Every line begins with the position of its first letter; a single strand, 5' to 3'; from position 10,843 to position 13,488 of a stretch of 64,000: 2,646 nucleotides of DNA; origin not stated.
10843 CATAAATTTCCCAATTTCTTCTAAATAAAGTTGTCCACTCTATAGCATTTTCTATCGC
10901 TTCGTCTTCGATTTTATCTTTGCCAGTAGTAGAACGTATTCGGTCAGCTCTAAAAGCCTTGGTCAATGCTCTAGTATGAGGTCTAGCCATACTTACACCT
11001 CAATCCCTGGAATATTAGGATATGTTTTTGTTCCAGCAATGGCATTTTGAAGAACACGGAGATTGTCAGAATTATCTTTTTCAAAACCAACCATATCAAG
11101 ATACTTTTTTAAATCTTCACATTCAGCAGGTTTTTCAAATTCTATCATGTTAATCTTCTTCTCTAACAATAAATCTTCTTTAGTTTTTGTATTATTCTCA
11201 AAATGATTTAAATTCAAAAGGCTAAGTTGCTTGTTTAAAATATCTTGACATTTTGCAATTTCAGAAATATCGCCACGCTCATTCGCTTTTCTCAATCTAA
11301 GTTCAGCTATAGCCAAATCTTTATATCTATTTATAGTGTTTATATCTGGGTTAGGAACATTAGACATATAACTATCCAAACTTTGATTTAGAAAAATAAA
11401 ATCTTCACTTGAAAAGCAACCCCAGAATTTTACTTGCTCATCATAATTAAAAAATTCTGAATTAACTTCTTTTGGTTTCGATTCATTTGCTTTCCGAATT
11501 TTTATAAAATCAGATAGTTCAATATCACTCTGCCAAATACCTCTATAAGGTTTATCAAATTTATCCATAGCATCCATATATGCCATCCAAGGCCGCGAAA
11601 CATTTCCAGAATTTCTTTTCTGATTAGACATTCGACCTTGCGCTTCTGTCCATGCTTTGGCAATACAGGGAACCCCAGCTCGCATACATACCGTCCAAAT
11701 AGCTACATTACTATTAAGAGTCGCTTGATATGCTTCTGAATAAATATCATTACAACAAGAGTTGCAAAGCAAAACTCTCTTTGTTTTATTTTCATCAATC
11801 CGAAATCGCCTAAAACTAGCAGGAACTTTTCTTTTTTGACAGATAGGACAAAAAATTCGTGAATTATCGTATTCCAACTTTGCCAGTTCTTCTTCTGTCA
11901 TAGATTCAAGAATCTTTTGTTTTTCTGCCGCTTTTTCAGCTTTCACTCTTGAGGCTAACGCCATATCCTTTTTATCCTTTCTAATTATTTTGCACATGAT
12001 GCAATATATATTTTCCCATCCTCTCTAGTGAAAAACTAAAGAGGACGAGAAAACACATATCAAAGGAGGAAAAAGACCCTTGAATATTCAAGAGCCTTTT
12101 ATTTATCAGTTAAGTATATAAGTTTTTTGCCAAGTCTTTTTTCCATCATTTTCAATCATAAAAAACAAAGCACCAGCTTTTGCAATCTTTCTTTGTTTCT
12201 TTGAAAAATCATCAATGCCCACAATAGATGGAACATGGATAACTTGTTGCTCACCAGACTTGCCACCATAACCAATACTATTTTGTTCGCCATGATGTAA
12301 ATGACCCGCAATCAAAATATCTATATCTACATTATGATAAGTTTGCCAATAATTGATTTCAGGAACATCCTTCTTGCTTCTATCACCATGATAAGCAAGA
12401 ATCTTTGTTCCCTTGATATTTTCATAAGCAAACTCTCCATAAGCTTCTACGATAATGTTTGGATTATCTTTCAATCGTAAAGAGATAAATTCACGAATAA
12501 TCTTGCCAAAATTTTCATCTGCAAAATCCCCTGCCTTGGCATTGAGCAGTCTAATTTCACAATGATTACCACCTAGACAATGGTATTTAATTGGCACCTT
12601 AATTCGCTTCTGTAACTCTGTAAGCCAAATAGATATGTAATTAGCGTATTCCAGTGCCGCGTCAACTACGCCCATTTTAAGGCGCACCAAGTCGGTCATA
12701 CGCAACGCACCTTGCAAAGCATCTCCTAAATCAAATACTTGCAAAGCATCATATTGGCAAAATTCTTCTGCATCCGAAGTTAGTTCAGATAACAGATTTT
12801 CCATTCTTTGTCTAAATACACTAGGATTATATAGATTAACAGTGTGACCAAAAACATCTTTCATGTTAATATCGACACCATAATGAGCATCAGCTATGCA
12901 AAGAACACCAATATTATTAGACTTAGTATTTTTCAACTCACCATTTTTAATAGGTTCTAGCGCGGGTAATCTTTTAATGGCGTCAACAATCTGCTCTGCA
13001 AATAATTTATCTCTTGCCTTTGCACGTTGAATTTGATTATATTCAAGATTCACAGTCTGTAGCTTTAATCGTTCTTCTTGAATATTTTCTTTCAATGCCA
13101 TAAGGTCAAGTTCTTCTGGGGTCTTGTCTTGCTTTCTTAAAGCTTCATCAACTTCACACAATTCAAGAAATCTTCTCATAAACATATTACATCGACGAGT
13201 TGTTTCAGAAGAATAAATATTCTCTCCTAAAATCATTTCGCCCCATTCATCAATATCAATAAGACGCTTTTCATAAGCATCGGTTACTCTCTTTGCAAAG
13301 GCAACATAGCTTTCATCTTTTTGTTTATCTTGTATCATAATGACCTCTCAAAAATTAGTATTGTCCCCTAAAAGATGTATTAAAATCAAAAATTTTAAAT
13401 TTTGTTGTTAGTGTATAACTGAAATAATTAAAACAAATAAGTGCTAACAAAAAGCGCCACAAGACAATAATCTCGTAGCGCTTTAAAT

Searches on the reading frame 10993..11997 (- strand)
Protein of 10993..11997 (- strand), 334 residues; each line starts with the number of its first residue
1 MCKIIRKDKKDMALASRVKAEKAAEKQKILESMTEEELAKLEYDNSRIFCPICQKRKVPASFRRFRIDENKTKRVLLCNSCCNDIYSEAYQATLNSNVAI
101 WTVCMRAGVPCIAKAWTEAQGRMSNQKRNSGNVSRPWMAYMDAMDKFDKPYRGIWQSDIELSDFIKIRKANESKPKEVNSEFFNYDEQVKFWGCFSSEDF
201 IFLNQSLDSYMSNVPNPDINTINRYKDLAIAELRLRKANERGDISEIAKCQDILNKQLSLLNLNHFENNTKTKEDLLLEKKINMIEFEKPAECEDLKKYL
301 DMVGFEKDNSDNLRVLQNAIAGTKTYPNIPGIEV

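Call 59: search_protein_families(library=pfam, proteins=[window:10993-11997:-], max_evalue=0.01)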
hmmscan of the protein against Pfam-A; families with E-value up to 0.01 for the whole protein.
window:10993-11997:- (334 aa): 1 family
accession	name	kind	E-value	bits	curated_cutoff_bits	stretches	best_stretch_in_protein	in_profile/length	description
PF17365.7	DUF5390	-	0.0085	16.8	25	0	169-224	32-90/141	Family of unknown function (DUF5390)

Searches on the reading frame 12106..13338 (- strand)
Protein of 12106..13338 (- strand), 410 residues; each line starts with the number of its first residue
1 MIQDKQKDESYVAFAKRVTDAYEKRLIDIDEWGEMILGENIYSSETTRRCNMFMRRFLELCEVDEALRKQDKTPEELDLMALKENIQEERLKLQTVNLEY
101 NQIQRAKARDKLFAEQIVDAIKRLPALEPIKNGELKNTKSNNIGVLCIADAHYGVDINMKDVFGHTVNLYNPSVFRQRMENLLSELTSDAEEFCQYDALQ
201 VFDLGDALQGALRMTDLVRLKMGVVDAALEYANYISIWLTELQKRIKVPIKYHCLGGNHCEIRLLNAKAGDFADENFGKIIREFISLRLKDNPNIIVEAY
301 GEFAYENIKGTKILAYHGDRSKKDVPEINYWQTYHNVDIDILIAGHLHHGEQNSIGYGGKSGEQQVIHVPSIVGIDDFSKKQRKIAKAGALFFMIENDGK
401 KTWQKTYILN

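Call 13: search_protein_families(library=phrogs, proteins=[window:12106-13338:-], max_evalue=0.00001)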
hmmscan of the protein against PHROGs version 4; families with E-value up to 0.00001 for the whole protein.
window:12106-13338:- (410 aa): 1 family
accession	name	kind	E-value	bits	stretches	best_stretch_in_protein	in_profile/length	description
phrog_284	-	DNA, RNA and nucleotide metabolism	2.2e-43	149.7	1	62-401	40-386/398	exonuclease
